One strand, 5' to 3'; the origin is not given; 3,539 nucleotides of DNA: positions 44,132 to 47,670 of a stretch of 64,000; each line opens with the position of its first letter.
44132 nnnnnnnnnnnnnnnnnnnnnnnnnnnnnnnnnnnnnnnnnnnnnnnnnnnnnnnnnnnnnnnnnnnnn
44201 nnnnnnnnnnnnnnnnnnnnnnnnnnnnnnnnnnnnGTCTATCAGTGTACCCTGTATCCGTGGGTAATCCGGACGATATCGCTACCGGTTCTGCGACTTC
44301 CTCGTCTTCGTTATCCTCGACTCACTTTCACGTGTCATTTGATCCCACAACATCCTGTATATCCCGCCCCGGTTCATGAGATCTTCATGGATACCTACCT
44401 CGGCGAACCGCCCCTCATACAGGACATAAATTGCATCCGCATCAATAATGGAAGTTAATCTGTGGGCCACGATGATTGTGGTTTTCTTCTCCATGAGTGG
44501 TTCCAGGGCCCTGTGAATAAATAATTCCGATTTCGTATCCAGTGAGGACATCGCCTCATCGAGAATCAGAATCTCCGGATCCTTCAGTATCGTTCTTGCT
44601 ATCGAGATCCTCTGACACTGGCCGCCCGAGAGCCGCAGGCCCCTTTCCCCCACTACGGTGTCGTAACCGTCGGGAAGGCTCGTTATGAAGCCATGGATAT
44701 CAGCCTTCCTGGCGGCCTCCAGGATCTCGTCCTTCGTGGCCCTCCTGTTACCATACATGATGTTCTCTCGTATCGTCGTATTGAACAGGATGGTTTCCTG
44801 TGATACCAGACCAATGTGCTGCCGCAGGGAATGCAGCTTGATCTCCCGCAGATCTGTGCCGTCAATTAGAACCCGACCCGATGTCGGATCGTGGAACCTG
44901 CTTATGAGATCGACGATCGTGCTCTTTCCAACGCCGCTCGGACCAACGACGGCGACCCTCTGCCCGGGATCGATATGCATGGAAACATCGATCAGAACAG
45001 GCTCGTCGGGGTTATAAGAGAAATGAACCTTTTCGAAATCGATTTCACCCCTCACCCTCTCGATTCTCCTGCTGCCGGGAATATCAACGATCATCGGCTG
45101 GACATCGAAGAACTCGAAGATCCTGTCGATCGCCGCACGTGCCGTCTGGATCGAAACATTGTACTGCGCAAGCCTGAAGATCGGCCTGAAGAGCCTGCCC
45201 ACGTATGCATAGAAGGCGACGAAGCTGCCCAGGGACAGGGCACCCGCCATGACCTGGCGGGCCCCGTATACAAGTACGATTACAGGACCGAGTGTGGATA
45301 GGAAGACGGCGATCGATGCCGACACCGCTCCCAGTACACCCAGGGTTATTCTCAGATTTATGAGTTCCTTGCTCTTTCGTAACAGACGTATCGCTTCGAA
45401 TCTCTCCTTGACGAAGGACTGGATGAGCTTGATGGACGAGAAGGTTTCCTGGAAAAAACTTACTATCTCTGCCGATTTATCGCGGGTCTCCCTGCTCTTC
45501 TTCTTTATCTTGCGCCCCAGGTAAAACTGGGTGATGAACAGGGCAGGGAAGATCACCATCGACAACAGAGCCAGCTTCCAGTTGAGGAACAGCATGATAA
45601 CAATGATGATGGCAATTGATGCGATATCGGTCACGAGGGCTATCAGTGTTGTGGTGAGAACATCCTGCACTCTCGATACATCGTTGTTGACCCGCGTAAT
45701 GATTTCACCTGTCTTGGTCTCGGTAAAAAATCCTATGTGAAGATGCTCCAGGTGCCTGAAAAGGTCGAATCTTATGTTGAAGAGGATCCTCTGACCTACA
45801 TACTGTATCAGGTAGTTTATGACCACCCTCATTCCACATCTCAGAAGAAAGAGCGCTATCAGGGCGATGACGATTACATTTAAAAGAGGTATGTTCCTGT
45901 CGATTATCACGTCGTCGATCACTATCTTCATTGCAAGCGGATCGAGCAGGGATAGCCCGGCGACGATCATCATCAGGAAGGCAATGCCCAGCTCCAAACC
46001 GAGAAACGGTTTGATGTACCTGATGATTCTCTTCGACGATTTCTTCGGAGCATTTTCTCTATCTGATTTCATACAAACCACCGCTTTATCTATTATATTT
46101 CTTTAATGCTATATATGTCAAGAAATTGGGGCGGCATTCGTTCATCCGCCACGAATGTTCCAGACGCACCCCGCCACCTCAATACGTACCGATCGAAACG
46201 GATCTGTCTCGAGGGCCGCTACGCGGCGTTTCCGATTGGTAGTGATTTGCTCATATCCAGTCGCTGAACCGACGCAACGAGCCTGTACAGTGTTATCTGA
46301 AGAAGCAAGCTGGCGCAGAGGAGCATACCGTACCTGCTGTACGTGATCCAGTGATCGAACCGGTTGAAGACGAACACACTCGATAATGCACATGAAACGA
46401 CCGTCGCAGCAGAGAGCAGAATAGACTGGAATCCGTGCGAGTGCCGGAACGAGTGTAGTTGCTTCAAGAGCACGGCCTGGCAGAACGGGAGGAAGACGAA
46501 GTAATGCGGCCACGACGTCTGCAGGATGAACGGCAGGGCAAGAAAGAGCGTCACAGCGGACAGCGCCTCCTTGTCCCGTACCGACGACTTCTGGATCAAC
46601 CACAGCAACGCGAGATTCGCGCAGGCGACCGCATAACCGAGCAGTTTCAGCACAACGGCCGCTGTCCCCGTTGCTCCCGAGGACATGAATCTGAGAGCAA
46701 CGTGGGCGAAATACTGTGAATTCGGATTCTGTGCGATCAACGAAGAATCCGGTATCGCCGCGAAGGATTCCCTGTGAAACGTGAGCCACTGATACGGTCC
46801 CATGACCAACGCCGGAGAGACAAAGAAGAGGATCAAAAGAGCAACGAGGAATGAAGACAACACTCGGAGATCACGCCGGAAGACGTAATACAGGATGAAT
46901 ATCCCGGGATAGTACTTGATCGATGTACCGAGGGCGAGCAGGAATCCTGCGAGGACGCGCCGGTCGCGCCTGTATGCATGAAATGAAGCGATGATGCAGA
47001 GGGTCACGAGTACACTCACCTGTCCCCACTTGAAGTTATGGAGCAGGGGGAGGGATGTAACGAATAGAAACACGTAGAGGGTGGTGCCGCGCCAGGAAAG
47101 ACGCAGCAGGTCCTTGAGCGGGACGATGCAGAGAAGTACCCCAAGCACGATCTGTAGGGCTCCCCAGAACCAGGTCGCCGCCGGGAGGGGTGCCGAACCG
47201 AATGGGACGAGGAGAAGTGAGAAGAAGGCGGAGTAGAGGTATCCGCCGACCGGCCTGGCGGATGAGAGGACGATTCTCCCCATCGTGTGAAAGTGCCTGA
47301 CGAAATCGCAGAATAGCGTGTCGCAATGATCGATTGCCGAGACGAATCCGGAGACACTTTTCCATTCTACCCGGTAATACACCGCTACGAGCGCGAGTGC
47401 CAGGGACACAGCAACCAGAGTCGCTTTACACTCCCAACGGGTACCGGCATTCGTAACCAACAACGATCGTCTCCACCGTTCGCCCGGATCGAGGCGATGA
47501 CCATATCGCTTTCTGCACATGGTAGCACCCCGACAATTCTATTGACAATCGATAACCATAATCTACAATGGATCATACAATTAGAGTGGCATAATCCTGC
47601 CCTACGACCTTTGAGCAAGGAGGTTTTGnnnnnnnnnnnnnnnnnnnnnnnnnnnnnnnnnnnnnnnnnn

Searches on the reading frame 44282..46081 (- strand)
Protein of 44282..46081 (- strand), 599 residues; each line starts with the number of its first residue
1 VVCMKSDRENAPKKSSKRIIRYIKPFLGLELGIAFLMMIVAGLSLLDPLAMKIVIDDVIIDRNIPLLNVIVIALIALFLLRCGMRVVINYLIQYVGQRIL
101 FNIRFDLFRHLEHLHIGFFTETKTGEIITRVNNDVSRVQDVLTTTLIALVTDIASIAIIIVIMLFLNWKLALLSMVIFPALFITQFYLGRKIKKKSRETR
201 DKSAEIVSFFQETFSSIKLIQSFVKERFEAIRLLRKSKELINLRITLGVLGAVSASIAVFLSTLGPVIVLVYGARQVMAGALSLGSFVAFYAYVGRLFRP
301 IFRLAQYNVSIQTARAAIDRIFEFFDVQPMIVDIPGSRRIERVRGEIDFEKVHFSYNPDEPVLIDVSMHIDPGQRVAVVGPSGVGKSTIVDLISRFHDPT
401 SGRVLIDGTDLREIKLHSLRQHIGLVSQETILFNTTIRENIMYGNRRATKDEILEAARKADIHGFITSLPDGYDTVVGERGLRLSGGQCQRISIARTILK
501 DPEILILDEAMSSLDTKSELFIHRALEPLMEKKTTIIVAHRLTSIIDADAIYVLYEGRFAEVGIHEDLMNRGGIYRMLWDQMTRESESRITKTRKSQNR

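Call 3: search_protein_families(library=pfam, proteins=[window:44282-46081:-], max_evalue=0.01)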
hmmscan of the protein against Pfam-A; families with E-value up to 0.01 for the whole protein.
window:44282-46081:- (599 aa): 6 families
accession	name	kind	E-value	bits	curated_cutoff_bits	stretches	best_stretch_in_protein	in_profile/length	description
PF00664.28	ABC_membrane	-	2.1e-46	159.3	28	1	34-300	5-273/274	ABC transporter transmembrane region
PF00005.33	ABC_tran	-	2.9e-34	119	25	1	365-511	3-136/137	ABC transporter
PF13555.12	AAA_29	-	0.00024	21.2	27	1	367-394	16-43/61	P-loop containing region of AAA domain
PF02463.25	SMC_N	-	0.00026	20.9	40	0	404-555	111-212/220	RecF/RecN/SMC N terminal domain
PF00006.31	ATP-synt_ab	-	0.0032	17.6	29.5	1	363-397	4-38/213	ATP synthase alpha/beta family, nucleotide-binding domain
PF03266.21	NTPase_1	-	0.0065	16.8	23.9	0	375-395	1-21/168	NTPase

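Call 4: search_protein_families(library=ncbifam, proteins=[window:44282-46081:-], max_evalue=0.01)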
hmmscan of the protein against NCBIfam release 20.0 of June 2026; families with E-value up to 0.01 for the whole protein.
window:44282-46081:- (599 aa): 188 families (the best 25 are shown)
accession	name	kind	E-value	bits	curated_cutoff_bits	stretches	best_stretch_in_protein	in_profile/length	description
TIGR02204.1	MsbA_rel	hypoth_equivalog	4.2e-137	458.2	780.4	1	18-578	8-571/576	ABC transporter, permease/ATP-binding protein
TIGR02203.1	MsbA_lipidA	equivalog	2.3e-135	452.3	602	1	17-580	3-567/572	lipid A export permease/ATP-binding protein MsbA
TIGR00958.1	3a01208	subfamily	5.3e-128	428.3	874.6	1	15-578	148-710/711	antigen peptide transporter 2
NF052233.1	CphA_assoc_ABC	equivalog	2e-121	406.7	880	1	3-595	159-756/766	cyanophycin metabolism-associated ABC transporter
TIGR01846.1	type_I_sec_HlyB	subfamily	9.1e-121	404.3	725.55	1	20-582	135-692/694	type I secretion system permease/ATPase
NF045513.1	HepA_fam_ABC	equivalog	2e-119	399.8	725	1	31-574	52-601/610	heterocyst formation ABC transporter subunit HepA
NF008381.0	PRK11176.1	equivalog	2.3e-116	389.5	867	1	5-579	2-576/582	lipid A ABC transporter ATP-binding protein/permease MsbA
NF010178.0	PRK13657.1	equivalog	1.6e-109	367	733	1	18-587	9-577/588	glucan ABC transporter ATP-binding protein/ permease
TIGR03796.1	NHLM_micro_ABC1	equivalog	1.3e-103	347.6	853.3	1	34-578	162-708/710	NHLP family bacteriocin export ABC transporter peptidase/permease/ATPase subunit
TIGR03375.1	type_I_sec_LssB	subfamily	5.8e-98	328.9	693.1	1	33-567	154-687/696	type I secretion system permease/ATPase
NF008055.0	PRK10789.1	equivalog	1.4e-95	321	845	1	31-582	19-571/590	SmdA family multidrug ABC transporter permease/ATP-binding protein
TIGR01193.1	bacteriocin_ABC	subfamily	1.5e-95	321.2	523.85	1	32-579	160-706/708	peptide cleavage/export ABC transporter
TIGR03797.1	NHLM_micro_ABC2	equivalog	7.5e-93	312.2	709.4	1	33-578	141-681/686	NHLP bacteriocin export ABC transporter permease/ATPase subunit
NF008056.1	PRK10790.1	equivalog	1.3e-89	301.3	746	1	15-581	10-575/584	SmdB family multidrug efflux ABC transporter permease/ATP-binding protein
TIGR01192.1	chvA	subfamily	6.5e-84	282.6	585.4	1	151-581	140-569/585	glucan export ABC transporter ATP-binding protein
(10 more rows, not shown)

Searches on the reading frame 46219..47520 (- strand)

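Call 3: search_protein_families(library=pfam, proteins=[window:46219-47520:-], max_evalue=0.01)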
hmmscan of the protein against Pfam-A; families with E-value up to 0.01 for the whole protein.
window:46219-47520:- (433 aa): 1 family
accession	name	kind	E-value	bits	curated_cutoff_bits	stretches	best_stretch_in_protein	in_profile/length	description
PF09594.16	GT87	-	5.4e-27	95.5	25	1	94-330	1-237/237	Glycosyltransferase family 87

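Call 4: search_protein_families(library=ncbifam, proteins=[window:46219-47520:-], max_evalue=0.01)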
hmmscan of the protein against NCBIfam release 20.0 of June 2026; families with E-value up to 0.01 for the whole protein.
window:46219-47520:- (433 aa): 0 families
